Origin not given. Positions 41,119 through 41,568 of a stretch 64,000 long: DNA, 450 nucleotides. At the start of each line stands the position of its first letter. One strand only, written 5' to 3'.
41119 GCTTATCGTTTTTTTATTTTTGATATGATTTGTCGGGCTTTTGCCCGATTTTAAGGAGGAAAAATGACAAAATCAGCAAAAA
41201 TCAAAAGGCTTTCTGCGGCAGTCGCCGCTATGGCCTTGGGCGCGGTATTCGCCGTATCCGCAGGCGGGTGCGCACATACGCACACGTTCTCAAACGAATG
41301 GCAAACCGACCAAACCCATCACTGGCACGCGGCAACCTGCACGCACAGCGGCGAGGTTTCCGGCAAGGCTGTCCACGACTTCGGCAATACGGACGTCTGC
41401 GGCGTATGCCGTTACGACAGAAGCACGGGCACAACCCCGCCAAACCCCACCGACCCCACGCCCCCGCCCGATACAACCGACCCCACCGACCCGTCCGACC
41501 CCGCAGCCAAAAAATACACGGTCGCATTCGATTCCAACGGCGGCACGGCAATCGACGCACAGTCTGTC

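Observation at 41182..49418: Unassigned His/Cys-rich module directly after the lipobox Cys, shared by five unrelated large surface lipoproteins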

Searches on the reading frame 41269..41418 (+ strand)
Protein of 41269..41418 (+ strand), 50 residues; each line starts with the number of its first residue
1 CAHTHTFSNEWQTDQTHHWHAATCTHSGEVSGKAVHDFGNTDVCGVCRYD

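Call 13: find_homologous_proteins(query=A1, max_evalue=0.01)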
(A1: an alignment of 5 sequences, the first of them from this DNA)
Query A1 (5 sequences) (50 aa, profile of the alignment): 4 proteins with E <= 0.01 among 5 candidates.
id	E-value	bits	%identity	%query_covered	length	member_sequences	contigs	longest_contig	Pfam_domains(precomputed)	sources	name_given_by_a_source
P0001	9.1e-17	79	39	98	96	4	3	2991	-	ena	-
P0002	1.8e-12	65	30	94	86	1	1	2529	-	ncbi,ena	-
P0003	4.4e-9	54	40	100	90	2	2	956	-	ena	-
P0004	4.1e-6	45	55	58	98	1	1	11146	-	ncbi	-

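Call 16: search_solved_structures(query=A1, max_evalue=10, show_alignments=3)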
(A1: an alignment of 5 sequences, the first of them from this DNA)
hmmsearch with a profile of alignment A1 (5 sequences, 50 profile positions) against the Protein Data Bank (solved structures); distinct sequences matched with E-value up to 10: 3.
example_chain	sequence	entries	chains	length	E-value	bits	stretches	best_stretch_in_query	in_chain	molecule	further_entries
9qa6_A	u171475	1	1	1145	0.011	19.4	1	2-50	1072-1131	IgA protease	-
2egp_A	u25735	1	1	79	0.25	15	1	22-48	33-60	Tripartite motif-containing protein 34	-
2m6m_A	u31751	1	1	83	7.4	10.3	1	34-49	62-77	ERAD-associated E3 ubiquitin-protein ligase DOA10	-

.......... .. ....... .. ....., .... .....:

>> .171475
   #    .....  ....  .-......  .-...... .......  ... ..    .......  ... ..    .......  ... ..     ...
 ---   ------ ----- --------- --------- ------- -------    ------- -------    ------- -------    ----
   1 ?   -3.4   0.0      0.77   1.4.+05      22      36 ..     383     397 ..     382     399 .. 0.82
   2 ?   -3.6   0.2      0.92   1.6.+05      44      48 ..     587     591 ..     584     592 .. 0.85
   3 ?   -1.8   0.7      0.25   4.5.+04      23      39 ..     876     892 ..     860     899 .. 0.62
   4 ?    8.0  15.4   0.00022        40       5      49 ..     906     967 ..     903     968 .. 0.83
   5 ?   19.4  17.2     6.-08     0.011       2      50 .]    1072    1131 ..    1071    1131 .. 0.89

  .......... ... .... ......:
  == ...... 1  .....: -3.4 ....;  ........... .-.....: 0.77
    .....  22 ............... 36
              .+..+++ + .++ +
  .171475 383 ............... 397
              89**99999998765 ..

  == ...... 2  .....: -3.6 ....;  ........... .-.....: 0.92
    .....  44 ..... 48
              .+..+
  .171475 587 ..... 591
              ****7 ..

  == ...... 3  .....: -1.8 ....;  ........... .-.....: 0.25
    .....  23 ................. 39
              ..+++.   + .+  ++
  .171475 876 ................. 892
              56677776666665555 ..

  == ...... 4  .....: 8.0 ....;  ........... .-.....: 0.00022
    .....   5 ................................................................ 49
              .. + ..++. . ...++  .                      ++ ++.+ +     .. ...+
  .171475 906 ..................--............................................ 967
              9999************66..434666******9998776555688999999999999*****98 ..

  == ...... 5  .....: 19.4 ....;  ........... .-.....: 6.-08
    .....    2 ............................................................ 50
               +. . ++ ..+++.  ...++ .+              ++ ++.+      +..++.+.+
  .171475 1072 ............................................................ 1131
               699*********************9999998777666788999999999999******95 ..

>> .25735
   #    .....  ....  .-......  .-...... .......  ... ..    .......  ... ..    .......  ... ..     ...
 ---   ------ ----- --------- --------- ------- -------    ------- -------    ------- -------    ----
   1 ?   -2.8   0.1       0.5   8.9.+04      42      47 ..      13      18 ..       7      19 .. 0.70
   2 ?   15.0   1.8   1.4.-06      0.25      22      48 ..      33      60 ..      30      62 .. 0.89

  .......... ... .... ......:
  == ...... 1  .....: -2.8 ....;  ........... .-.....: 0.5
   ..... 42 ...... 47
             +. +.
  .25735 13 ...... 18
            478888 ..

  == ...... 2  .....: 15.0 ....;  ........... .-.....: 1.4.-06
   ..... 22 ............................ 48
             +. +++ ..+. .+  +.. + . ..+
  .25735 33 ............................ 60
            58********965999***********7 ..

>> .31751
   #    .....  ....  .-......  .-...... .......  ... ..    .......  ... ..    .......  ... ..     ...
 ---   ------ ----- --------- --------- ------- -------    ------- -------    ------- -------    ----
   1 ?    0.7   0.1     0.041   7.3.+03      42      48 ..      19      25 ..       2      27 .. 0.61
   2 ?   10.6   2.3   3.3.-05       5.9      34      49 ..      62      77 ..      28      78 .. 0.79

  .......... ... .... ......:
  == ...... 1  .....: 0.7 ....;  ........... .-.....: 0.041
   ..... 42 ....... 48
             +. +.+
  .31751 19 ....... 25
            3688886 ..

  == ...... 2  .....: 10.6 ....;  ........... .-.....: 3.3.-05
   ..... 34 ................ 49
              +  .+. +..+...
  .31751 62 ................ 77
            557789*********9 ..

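Call 17: search_protein_families(library=pfam, max_evalue=10, alignment_id=A1)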
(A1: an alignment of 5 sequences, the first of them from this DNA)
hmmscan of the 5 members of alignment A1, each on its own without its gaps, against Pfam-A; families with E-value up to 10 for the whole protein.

A. member 1, seq(50 aa): 0 families

B. families by the number of members that match (of 5 scanned): 1 family
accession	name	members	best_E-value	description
PF03107.22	C1_2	1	0.86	C1 domain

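Call 24: search_protein_representatives(alignment_id=A1)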
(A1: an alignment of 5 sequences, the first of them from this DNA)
Query: 5 sequences, 50 profile positions. Proteins with E-value up to 0.001 (for the whole library): 4348; up to 1e-10: 1318; up to 1e-30: 169. The best 150 are listed.
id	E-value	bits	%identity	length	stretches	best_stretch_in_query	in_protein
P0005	1.1e-106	365.2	-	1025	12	3-48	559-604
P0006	1.9e-102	351.6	-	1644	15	3-50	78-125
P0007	1.2e-88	307.4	-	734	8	3-50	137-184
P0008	4.6e-86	299.1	-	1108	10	3-49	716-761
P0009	7.5e-82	285.7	-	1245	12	3-50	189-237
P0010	1.5e-75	265.4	-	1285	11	3-50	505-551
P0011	2.6e-74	261.5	-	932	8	3-49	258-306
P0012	3.3e-73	258.0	-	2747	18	4-50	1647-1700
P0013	1.9e-71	252.4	-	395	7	3-50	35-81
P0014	4.1e-70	248.1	-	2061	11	2-49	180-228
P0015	2.3e-68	242.5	-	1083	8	2-50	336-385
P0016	1.1e-65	233.9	-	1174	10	2-49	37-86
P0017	8.8e-63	224.6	-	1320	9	3-50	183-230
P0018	1.8e-62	223.6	-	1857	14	3-50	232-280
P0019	1.2e-60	217.8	-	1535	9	3-49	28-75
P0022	2.2e-59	213.7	-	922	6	2-50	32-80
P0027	4.1e-55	200.1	-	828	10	3-47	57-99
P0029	7.0e-55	199.3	-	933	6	3-49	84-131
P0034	3.9e-53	193.7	-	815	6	3-48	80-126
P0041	1.5e-50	185.4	-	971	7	3-40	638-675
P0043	3.4e-49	181.1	-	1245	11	4-48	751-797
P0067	5.9e-44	164.3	-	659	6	5-49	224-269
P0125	1.5e-34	134.2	-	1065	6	3-49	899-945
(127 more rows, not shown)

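Call 33: find_homologous_proteins(query=A2, max_evalue=0.001)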
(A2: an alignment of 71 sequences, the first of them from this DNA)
Query A2 (71 sequences) (50 aa, profile of the alignment): 1 proteins with E <= 0.001 among 14 candidates.
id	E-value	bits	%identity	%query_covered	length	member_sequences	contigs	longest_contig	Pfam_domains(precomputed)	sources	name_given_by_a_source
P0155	5.5e-6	44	40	96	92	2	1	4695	-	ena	-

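Call 44: search_protein_families(library=pfam, max_evalue=0.00001, proteins=[P0007, P0013, P0022, P0029, P0034, P0043, P0041, P0067, P0027, P0125])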
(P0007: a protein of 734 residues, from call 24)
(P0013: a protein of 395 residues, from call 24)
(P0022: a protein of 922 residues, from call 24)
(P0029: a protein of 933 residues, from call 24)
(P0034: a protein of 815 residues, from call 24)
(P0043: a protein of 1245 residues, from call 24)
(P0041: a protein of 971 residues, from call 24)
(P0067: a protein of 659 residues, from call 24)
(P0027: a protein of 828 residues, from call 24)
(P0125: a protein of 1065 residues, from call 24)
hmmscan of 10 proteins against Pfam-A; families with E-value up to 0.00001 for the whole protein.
P0007 (734 aa): 1 family
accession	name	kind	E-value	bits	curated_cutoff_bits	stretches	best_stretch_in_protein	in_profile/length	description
PF02150.21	Zn_ribbon_RPB9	-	5e-06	26.7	25.2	0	388-398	21-33/36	RNA polymerases M/15 Kd subunit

P0013 (395 aa): 0 families

P0022 (922 aa): 0 families

P0029 (933 aa): 0 families

P0034 (815 aa): 0 families

P0043 (1245 aa): 1 family
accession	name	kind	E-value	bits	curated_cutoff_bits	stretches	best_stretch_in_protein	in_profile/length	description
PF18889.6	Beta_helix_3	-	7.5e-07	29.7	27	0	458-478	1-19/20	Beta helix repeat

P0041 (971 aa): 1 family
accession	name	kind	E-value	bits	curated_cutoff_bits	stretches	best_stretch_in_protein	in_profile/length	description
PF22004.1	SPAR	-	3.5e-09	36.7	27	0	757-789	34-66/75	Small regulatory polypeptide of amino acid response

P0067 (659 aa): 0 families

P0027 (828 aa): 1 family
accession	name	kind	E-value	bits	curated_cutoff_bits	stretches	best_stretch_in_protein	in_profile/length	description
PF00768.25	Peptidase_S11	-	5.2e-23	82.2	27.6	1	564-805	11-236/239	D-alanyl-D-alanine carboxypeptidase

P0125 (1065 aa): 3 families
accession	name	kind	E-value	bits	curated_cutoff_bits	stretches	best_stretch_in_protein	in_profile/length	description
PF13306.12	LRR_5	-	1.3e-65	219.4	27.7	2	174-285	3-111/127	BspA type Leucine rich repeat region (6 copies)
PF00404.24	Dockerin_1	-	3.4e-08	34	22.9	1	1004-1057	1-56/57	Dockerin type I domain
PF13855.12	LRR_8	-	8.8e-06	25.8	27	0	77-118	13-55/61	Leucine rich repeat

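Call 47: predict_structure(alignment_id=A2)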
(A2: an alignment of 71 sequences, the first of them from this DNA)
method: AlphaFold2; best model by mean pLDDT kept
length: 50 residues; sequences in the alignment: 71
mean_pLDDT: 93.0   pTM: 0.68
mean pLDDT of the five models: 93.0, 92.7, 90.3, 88.6, 88.1
residues with pLDDT >= 90: 42; 70-90: 7; 50-70: 1; < 50: 0
segments of 3 or more residues with pLDDT < 50: none
pLDDT, mean of each block of 10 residues (from residue 1): 89 96 92 95 93
secondary structure, 60 per line:
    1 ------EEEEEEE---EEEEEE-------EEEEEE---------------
elements in order: E7-13 E17-22 E30-35

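Call 50: fold_search(model_id=the predicted structure, library=pdb)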
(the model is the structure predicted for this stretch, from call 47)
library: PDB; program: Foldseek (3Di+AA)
matches with E <= 10: 46; with E <= 0.001: 0
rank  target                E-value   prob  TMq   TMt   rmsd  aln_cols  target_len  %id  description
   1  4hco_B                4.6e+00  0.06  0.30  0.09   2.5        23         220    9  Human Plk1-PBD in complex with Thymoquinone at the phophopeptide binding site (released 2012-10-10)
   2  8os5_B                4.9e+00  0.08  0.38  0.14   5.5        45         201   13  Crystal structure of the Factor XII heavy chain reveals an interlocking dimer with a FnII to kringle domain interactio (released 2024-03-27)
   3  6xa1_j                5.5e+00  0.09  0.38  0.07   3.3        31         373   16  Structure of a drug-like compound stalled human translation termination complex (released 2020-10-07)
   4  7sfz_E                6.2e+00  0.09  0.35  0.20   4.4        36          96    8  Crystal structure of Mis18a-yippee domain (released 2022-10-26)
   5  8ip8_bl               6.2e+00  0.09  0.38  0.06   3.3        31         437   16  Wheat 80S ribosome stalled on AUG-Stop boron dependently (released 2024-02-21)
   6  9pd3_K                6.2e+00  0.07  0.33  0.11   2.7        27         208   22  NER dual incision complex - DuIS (released 2026-02-18)
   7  8ebt_K                6.2e+00  0.06  0.33  0.13   2.7        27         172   22  XPA repositioning Core7 of TFIIH relative to XPC-DNA lesion (Cy5) (released 2023-04-19)
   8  3bzi_A                6.2e+00  0.04  0.28  0.08   2.6        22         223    9  Molecular and structural basis of polo-like kinase 1 substrate recognition: Implications in centrosomal localization (released 2008-02-05)
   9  9qmo                  6.2e+00  0.04  0.28  0.08   2.6        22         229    9  PLK1 PBD apo protein at 1.6A (released 2026-02-25)
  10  4hco_A                6.2e+00  0.03  0.28  0.08   2.7        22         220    9  Human Plk1-PBD in complex with Thymoquinone at the phophopeptide binding site (released 2012-10-10)
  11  3p34_A                6.6e+00  0.04  0.29  0.08   2.5        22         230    9  Polo-like kinase I Polo-box domain in complex with MQSpTPL phosphopeptide (released 2011-04-27)
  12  4lkm_C                6.6e+00  0.03  0.29  0.09   3.7        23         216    9  Crystal structure of Plk1 Polo-box domain in complex with PL-74 (released 2013-12-11)
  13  6ax4_A                6.6e+00  0.03  0.27  0.08   2.7        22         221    9  Plk-1 polo-box domain in complex with histidine N(tau)-cyclized Macrocycle 5b. (released 2018-09-12)
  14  4x9w_A                6.6e+00  0.03  0.27  0.08   2.7        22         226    9  PLK-1 polo-box domain in complex with Bioactive Imidazolium-containing phosphopeptide macrocycle 4C (released 2015-07-29)
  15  4hab_C                6.6e+00  0.02  0.26  0.09   3.0        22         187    4  Crystal structure of Plk1 Polo-box domain in complex with PL-49 (released 2013-04-03)
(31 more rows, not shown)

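Call 55: search_solved_structures(query=A2, max_evalue=1, show_alignments=1)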
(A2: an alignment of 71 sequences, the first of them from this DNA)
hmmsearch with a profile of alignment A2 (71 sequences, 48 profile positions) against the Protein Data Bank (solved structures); distinct sequences matched with E-value up to 1: 1.
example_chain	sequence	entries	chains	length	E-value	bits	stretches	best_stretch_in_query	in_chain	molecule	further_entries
9qa6_A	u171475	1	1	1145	1.5e-09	41.3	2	1-48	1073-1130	IgA protease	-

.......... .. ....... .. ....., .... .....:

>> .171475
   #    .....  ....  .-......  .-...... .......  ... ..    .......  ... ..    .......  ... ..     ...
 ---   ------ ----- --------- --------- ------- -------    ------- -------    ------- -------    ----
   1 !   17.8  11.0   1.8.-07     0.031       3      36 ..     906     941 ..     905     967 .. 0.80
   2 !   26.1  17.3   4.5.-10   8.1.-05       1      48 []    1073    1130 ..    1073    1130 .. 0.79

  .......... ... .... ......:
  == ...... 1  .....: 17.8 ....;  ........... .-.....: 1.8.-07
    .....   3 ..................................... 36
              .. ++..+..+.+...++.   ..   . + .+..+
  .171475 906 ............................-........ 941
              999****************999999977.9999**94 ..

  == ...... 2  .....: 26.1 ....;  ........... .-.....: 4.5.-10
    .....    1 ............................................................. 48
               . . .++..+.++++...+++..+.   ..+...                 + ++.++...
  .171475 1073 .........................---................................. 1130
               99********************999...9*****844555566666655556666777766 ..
